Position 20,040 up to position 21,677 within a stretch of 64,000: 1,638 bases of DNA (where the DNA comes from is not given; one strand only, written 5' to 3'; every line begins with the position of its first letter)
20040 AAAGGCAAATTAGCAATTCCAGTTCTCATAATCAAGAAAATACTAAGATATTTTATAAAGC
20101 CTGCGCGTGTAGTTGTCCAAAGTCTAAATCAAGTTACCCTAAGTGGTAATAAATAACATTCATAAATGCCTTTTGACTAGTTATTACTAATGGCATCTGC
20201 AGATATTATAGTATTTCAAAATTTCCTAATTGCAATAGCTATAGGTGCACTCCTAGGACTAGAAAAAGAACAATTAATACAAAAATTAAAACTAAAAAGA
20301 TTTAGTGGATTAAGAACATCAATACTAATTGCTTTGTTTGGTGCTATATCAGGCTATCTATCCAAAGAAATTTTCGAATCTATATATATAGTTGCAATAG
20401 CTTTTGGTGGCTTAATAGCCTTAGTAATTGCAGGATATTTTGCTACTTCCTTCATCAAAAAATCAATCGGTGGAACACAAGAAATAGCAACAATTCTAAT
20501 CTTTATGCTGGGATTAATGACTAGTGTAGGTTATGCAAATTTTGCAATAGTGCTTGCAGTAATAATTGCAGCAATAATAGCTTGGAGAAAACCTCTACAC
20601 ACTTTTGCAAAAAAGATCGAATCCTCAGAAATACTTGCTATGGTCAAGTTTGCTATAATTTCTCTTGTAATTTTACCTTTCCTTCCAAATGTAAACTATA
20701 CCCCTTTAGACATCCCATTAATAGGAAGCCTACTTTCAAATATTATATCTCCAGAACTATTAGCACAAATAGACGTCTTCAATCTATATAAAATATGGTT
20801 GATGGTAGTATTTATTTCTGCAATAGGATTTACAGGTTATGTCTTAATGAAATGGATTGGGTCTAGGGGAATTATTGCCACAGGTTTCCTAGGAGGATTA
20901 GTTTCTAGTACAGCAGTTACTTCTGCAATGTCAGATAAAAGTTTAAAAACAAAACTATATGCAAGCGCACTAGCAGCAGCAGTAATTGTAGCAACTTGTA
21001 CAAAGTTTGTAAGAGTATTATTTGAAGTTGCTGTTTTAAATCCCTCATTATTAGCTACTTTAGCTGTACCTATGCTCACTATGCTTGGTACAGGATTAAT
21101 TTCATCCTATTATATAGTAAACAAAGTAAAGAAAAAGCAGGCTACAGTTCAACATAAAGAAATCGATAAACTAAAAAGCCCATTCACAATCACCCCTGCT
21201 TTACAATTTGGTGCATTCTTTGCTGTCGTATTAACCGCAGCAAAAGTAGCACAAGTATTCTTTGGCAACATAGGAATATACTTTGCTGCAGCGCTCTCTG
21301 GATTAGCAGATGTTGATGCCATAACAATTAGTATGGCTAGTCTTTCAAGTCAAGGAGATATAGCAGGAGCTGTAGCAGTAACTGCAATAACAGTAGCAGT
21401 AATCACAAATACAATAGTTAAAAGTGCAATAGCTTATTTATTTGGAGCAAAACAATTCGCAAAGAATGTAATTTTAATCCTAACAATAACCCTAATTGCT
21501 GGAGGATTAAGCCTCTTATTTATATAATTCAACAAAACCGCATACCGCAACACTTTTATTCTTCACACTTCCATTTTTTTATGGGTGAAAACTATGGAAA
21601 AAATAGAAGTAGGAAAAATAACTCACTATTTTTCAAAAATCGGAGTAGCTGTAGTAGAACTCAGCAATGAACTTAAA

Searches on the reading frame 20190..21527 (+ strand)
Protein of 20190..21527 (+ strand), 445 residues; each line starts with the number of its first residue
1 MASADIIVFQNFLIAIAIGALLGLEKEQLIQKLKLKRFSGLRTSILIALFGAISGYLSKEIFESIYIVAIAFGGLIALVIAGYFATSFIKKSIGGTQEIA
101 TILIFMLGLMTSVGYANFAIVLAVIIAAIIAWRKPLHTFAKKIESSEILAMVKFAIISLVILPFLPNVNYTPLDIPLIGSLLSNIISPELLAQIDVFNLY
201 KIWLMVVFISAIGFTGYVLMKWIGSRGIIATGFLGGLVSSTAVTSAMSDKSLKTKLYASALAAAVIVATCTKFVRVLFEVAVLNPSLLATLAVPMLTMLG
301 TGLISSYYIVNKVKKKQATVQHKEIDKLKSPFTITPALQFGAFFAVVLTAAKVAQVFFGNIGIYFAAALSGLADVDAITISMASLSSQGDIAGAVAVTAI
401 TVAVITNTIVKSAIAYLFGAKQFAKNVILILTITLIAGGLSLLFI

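Call 53: search_protein_families(library=pfam, proteins=[window:20190-21527:+], max_evalue=0.0001)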
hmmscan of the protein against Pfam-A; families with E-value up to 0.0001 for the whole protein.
window:20190-21527:+ (445 aa): 2 families
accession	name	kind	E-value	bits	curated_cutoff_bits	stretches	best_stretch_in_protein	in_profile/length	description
PF13194.11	DUF4010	-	3.1e-61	207.2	30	1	207-419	1-210/210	Domain of unknown function (DUF4010)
PF02308.21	MgtC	-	5.8e-13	49.7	31.4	1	13-138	2-120/121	MgtC family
